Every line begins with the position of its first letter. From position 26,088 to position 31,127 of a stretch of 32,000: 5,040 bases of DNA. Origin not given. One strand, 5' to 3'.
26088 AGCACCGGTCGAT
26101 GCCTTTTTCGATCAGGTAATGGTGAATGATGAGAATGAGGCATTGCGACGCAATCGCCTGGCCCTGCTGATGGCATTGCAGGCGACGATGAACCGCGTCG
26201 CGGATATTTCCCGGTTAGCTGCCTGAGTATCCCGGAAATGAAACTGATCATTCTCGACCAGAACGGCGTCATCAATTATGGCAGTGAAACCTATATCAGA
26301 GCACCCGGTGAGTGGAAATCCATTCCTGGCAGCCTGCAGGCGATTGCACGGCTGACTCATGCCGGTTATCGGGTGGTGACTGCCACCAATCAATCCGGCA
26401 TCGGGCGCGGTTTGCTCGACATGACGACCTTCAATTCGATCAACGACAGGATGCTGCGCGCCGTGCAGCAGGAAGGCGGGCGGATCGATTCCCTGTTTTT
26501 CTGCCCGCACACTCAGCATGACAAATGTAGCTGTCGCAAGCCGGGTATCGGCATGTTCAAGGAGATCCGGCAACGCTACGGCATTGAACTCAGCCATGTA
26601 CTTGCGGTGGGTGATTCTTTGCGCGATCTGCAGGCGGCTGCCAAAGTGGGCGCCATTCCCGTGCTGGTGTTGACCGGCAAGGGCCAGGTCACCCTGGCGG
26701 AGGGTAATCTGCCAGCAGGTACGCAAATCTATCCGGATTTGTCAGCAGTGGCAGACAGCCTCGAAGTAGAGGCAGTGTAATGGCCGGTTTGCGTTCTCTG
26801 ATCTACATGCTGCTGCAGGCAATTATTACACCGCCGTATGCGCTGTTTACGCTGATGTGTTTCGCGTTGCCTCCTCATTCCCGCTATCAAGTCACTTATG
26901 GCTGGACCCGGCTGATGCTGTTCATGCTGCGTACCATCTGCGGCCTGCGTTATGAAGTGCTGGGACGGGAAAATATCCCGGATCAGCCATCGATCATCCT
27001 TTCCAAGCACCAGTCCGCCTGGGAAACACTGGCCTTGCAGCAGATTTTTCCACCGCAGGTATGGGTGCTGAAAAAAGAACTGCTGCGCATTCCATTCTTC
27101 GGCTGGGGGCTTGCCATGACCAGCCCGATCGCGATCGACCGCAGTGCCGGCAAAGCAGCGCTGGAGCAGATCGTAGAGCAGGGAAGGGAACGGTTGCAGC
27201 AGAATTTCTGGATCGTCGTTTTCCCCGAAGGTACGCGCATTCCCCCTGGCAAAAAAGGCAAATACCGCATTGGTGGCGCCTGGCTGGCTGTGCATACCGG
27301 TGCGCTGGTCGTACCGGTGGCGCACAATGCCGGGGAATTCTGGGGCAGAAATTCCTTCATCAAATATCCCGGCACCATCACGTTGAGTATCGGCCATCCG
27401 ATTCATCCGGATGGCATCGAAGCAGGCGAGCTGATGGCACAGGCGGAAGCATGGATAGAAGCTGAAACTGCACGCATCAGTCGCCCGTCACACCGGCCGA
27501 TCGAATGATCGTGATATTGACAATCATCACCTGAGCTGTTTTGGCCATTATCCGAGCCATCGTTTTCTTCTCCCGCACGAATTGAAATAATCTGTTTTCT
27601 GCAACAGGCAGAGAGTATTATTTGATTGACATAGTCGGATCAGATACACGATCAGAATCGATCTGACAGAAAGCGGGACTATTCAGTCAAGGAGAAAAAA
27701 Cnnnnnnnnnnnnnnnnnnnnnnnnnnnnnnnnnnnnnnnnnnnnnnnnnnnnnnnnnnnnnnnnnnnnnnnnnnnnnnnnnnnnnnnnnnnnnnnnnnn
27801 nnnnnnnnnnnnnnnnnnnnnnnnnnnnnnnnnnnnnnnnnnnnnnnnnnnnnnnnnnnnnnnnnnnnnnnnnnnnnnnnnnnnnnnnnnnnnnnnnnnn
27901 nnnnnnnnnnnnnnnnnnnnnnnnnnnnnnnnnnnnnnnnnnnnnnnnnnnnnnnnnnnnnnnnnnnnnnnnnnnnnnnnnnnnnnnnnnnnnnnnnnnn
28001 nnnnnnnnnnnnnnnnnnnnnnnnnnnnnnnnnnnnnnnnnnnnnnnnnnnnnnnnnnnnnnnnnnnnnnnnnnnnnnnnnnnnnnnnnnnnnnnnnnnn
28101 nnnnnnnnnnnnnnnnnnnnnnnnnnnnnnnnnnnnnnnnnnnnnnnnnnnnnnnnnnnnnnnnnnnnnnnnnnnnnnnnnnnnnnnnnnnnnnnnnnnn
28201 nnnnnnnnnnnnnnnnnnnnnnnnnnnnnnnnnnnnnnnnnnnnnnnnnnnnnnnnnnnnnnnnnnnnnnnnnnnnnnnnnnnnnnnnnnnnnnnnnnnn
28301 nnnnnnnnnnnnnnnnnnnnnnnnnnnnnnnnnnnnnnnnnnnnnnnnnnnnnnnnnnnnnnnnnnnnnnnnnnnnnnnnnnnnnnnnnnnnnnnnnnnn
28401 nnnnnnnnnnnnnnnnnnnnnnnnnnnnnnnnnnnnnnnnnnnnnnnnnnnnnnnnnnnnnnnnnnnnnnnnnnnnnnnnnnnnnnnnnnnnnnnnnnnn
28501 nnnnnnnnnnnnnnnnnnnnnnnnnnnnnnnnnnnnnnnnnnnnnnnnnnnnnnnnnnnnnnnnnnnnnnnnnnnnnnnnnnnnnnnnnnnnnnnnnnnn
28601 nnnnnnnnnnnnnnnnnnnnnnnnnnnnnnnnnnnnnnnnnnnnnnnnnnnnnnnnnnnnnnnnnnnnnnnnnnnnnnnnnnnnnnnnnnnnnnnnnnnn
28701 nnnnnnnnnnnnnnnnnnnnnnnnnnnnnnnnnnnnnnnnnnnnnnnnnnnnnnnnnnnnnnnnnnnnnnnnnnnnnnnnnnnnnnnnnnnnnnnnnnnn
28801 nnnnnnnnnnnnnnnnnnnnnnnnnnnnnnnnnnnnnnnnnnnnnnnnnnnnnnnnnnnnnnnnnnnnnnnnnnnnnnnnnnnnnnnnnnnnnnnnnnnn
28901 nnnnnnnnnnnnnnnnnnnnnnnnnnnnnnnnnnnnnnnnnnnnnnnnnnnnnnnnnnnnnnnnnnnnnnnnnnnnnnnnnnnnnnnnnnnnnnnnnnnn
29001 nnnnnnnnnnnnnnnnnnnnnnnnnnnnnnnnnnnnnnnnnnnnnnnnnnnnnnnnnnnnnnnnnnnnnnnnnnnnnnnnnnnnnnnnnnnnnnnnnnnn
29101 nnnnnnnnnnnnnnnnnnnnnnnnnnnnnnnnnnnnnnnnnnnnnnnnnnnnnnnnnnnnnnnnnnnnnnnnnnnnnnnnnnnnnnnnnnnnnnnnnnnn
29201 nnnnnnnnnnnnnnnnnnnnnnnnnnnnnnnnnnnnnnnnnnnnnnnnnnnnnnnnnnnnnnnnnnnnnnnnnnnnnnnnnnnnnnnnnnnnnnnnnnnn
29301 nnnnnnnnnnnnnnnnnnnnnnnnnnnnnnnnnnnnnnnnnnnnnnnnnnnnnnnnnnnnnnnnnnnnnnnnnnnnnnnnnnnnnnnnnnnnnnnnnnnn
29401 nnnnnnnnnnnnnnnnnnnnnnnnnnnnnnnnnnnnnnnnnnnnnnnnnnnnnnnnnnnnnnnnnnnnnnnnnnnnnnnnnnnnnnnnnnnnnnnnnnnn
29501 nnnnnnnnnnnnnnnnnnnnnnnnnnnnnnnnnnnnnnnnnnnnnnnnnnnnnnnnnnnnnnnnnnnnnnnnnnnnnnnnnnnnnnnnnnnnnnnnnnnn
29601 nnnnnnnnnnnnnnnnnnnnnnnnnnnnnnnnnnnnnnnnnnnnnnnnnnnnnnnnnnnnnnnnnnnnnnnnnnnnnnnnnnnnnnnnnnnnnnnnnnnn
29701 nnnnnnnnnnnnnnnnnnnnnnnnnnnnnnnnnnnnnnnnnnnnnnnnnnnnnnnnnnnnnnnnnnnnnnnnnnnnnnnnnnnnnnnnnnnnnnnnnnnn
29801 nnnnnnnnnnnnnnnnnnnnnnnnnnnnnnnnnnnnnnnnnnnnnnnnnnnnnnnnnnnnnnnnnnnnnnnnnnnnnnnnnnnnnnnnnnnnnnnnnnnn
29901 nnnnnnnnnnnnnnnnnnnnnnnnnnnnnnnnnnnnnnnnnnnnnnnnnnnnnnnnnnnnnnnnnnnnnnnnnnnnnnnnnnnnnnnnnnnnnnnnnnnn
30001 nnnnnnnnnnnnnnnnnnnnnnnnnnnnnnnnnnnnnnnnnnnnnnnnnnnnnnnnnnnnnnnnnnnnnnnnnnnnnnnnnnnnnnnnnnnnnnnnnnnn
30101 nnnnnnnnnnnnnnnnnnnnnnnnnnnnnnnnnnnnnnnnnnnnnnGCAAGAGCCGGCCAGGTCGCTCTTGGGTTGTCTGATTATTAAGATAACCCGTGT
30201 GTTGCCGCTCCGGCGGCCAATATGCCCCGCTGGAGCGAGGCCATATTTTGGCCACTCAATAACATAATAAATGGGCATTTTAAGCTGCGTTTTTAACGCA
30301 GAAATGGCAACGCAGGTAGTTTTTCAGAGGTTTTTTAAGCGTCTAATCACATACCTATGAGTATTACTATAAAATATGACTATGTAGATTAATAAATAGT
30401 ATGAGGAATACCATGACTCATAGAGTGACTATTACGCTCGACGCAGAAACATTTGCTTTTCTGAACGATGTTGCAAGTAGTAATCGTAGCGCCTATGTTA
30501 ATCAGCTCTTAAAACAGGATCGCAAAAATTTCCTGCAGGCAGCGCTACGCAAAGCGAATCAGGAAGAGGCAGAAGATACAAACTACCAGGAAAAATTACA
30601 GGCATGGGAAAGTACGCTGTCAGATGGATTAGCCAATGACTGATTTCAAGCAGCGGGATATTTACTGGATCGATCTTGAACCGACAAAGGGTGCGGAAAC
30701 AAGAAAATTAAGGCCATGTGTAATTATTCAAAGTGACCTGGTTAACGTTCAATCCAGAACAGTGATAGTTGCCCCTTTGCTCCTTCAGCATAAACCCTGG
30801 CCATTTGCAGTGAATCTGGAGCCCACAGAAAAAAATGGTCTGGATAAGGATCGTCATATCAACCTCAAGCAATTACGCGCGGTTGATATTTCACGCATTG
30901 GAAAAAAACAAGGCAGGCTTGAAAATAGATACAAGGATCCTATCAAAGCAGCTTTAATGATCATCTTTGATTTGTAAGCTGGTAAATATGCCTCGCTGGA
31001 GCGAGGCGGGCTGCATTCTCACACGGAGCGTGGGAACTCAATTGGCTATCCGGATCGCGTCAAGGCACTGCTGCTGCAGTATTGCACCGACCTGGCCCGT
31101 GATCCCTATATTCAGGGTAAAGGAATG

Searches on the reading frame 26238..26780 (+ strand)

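Call 26: search_protein_families(library=pfam, proteins=[window:26238-26780:+], max_evalue=0.001)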
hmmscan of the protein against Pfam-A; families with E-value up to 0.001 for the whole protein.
window:26238-26780:+ (180 aa): 4 families
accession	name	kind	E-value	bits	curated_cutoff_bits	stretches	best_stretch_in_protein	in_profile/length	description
PF13242.12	Hydrolase_like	-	3.1e-13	49.9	22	1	99-169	2-73/75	HAD-hyrolase-like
PF00702.32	Hydrolase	-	8.9e-10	39.7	26.4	1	19-138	90-191/191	haloacid dehalogenase-like hydrolase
PF08645.17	PNK3P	-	4.3e-07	30.3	22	1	18-126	19-125/161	Polynucleotide kinase 3 phosphatase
PF13419.12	HAD_2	-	5.4e-06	27.1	23.8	1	95-139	129-173/178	Haloacid dehalogenase-like hydrolase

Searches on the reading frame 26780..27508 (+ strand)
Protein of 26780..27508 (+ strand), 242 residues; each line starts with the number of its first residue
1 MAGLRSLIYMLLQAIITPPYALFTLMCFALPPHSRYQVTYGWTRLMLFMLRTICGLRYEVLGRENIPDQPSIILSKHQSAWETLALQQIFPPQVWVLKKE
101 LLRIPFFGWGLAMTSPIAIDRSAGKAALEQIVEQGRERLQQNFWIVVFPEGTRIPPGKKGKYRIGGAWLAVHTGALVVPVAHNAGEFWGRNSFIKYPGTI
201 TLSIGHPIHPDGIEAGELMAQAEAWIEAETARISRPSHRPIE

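Call 26: search_protein_families(library=pfam, proteins=[window:26780-27508:+], max_evalue=0.001)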
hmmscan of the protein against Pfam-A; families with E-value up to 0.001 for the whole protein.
window:26780-27508:+ (242 aa): 1 family
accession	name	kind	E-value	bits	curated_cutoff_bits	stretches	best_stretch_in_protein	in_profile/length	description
PF01553.26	Acyltransferase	-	2.2e-19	70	23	1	58-182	2-131/132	Acyltransferase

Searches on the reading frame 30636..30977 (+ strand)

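Call 26: search_protein_families(library=pfam, proteins=[window:30636-30977:+], max_evalue=0.001)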
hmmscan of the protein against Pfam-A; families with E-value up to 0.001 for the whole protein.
window:30636-30977:+ (113 aa): 2 families
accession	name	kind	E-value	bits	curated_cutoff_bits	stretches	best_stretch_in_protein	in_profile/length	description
PF02452.23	PemK_toxin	-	4.8e-28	98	23.1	1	5-111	1-109/109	PemK-like, MazF-like toxin of type II toxin-antitoxin system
PF01845.23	CcdB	-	0.00067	20.3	28.6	1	23-111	13-99/101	CcdB protein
